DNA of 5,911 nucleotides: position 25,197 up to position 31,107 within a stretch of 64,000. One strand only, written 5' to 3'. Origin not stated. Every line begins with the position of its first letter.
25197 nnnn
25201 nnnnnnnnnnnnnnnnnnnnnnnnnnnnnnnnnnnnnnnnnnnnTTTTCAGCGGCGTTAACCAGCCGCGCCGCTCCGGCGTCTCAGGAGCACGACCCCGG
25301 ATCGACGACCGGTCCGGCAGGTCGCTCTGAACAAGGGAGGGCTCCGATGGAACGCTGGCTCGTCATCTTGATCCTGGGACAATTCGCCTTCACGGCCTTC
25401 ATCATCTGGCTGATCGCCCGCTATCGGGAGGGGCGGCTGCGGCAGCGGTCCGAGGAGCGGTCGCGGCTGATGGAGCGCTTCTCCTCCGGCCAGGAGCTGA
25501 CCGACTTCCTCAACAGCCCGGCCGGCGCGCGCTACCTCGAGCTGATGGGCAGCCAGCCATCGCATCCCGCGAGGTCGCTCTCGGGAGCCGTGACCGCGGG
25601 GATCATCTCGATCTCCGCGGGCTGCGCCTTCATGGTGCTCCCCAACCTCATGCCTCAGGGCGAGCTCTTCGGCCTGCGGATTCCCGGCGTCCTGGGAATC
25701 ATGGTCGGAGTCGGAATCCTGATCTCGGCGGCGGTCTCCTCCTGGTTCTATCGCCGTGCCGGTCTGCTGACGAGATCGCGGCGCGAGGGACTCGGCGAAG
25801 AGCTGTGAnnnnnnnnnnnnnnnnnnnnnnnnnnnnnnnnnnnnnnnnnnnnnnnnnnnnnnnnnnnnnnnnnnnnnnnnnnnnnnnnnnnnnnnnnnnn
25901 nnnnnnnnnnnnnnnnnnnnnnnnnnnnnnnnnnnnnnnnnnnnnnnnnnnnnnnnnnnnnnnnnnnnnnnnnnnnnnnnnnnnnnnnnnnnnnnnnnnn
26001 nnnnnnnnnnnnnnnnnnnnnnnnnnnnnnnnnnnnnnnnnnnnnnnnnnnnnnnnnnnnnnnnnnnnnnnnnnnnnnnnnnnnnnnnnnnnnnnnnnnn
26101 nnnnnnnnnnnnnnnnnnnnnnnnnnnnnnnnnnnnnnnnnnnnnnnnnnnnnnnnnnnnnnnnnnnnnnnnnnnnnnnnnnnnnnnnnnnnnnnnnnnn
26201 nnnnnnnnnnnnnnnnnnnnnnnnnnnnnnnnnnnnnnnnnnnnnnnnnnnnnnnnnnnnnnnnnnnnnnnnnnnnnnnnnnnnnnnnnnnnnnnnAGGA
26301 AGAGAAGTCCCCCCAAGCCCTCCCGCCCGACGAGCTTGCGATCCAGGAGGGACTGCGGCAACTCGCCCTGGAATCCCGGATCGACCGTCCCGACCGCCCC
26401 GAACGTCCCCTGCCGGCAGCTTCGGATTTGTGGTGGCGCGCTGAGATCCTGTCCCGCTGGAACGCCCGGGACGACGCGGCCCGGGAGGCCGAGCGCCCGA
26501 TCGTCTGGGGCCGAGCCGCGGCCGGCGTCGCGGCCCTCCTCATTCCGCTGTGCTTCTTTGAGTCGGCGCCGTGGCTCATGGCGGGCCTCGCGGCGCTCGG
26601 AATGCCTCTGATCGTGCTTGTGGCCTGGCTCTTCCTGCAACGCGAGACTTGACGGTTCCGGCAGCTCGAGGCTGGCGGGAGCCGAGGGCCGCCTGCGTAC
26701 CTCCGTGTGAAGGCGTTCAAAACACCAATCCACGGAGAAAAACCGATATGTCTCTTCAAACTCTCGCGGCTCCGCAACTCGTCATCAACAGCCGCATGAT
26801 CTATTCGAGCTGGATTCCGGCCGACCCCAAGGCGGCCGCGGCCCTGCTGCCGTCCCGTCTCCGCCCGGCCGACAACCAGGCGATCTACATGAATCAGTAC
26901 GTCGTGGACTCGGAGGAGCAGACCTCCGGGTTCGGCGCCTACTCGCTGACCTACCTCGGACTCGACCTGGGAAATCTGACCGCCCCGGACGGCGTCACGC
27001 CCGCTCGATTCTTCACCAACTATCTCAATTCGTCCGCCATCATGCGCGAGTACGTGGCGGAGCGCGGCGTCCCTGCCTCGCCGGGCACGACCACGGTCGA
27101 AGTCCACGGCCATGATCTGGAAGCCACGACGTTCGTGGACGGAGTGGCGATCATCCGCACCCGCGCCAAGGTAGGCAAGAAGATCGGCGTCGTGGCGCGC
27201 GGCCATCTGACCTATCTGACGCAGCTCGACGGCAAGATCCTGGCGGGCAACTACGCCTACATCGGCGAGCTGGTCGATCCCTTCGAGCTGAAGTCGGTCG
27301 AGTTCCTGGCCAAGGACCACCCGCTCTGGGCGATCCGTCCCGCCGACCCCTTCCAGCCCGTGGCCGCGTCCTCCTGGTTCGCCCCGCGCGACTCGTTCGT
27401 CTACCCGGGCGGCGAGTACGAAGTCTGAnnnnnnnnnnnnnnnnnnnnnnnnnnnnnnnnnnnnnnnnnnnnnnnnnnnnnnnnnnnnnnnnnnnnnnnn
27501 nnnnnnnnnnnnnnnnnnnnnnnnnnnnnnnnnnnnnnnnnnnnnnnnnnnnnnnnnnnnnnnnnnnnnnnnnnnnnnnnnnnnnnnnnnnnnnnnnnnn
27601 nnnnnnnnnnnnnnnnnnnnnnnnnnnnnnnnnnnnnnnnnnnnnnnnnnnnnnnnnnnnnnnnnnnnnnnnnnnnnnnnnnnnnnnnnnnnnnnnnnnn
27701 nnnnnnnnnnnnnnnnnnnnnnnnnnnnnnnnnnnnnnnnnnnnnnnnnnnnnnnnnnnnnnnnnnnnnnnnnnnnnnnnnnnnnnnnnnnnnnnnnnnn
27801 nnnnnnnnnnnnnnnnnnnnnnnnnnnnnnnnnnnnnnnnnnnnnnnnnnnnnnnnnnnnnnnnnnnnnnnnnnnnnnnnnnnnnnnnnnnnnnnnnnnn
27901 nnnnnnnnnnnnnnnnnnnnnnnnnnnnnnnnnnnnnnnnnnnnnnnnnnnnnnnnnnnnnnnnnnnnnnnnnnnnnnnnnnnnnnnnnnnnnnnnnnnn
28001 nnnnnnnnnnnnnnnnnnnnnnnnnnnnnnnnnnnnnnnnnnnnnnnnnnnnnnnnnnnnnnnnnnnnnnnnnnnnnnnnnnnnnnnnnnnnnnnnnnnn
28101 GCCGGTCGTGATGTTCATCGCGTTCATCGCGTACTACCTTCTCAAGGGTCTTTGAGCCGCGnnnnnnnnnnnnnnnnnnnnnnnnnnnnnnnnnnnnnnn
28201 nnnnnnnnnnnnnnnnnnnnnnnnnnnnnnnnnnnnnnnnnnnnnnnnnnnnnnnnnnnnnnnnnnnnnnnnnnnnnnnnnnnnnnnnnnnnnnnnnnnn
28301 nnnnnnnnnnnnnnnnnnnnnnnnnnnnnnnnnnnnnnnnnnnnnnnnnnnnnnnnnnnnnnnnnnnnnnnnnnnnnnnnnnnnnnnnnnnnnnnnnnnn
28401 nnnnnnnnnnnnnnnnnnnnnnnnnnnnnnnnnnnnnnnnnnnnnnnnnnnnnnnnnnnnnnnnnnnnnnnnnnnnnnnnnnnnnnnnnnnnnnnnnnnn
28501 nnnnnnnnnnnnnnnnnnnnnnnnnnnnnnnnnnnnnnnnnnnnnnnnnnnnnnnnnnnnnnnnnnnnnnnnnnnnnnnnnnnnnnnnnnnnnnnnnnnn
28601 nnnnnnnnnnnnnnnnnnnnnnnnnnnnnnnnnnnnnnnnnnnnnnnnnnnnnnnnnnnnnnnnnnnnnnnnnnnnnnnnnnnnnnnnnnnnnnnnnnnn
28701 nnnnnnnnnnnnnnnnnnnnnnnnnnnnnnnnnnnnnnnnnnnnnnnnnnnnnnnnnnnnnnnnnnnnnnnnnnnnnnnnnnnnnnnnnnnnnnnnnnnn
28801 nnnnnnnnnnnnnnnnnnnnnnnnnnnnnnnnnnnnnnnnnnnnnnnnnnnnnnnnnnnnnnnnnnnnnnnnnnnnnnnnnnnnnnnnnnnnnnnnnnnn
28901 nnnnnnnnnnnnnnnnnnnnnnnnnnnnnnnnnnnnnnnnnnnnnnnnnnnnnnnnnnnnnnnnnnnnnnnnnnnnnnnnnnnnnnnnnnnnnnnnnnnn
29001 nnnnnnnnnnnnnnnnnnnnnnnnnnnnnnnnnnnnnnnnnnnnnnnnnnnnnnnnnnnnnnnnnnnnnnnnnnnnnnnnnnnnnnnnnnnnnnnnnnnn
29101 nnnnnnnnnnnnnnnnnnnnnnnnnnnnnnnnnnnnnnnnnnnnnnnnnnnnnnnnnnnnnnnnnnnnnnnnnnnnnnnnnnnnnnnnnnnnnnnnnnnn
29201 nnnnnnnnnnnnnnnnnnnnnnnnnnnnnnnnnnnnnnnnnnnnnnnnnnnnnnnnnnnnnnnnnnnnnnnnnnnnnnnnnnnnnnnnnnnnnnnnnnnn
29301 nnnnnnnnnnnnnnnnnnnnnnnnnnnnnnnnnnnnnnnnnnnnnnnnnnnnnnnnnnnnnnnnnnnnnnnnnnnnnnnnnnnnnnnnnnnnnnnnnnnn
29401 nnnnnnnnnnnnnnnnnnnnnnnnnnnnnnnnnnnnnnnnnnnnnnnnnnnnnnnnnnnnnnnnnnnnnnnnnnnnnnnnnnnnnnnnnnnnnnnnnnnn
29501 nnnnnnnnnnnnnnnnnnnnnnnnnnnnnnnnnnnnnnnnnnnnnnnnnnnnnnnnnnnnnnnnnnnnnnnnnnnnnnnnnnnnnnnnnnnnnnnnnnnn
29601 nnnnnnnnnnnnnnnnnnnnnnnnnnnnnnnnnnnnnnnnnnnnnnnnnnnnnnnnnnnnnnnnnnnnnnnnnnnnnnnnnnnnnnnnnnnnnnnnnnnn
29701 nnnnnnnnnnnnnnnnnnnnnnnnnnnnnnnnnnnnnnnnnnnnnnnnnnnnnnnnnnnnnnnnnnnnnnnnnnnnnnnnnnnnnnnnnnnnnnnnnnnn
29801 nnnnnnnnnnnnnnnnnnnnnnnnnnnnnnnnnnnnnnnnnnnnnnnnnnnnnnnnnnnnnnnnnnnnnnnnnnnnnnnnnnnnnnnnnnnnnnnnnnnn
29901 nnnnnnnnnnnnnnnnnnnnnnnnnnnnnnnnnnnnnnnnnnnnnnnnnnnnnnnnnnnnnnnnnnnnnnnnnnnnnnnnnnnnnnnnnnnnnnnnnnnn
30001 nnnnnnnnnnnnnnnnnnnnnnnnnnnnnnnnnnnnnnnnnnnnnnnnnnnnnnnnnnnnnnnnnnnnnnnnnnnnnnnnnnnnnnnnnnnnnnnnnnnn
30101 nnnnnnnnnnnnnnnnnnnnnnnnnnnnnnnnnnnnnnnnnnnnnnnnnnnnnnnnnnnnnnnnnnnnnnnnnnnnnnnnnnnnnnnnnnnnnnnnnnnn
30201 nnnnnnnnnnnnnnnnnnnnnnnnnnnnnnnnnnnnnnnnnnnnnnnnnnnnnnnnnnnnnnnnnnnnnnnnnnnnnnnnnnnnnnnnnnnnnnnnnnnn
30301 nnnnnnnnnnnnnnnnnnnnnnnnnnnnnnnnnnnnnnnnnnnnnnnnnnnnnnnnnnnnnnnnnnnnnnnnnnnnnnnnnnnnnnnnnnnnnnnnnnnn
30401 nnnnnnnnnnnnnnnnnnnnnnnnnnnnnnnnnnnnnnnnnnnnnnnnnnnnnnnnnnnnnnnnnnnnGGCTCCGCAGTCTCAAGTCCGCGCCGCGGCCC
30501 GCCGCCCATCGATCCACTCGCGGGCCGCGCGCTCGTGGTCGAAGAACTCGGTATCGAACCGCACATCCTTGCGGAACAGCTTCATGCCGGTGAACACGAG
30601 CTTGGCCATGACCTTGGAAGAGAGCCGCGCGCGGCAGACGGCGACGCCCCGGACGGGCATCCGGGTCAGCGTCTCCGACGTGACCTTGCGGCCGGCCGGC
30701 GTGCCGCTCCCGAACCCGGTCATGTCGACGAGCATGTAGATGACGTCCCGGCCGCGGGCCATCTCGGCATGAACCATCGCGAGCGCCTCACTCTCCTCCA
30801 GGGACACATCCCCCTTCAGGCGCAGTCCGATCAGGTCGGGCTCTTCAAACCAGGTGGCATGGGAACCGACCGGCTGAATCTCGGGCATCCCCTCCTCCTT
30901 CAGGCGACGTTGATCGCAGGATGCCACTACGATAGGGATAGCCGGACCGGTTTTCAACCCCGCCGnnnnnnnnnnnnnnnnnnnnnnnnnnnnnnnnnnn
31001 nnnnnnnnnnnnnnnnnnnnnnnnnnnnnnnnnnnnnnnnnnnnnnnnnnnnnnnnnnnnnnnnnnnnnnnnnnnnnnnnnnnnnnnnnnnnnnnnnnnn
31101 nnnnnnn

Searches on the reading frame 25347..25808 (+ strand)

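Call 64: search_protein_families(library=pfam, proteins=[window:25347-25808:+], max_evalue=0.001)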
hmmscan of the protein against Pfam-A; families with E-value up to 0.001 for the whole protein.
window:25347-25808:+ (153 aa): 1 family
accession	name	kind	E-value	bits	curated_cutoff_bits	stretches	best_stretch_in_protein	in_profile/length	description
PF19762.4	DUF6249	-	5.9e-06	26.6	33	1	7-130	2-102/104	Domain of unknown function (DUF6249)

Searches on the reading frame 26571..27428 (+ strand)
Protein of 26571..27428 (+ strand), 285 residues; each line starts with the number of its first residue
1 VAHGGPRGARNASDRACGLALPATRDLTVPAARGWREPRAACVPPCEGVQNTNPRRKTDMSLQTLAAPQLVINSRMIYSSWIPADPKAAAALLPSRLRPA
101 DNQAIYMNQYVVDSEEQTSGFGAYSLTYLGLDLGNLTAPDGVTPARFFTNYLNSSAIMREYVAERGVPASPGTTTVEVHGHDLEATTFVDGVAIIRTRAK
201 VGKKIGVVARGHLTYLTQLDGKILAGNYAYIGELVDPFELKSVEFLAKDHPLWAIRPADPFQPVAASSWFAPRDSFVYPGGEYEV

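Call 12: search_protein_families(library=pfam, proteins=[window:26571-27428:+], max_evalue=0.01)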
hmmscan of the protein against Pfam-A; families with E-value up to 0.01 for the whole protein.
window:26571-27428:+ (285 aa): 1 family
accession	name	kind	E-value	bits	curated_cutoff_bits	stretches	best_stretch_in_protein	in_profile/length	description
PF06314.16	ADC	-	0.0025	17.8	29.8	1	68-204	17-144/238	Acetoacetate decarboxylase (ADC)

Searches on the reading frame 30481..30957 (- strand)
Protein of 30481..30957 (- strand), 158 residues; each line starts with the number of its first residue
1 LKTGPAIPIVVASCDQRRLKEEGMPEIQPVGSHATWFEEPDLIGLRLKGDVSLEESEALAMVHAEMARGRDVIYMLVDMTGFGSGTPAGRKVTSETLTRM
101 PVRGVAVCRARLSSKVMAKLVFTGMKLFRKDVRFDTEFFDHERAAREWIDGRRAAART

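Call 81: search_protein_families(library=pfam, proteins=[window:30481-30957:-], max_evalue=0.001)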
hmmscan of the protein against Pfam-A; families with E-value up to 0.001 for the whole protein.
window:30481-30957:- (158 aa): 1 family
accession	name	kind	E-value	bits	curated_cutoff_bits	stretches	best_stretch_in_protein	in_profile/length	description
PF11964.13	SpoIIAA-like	-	6.2e-05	24.1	25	1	42-149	1-105/106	SpoIIAA-like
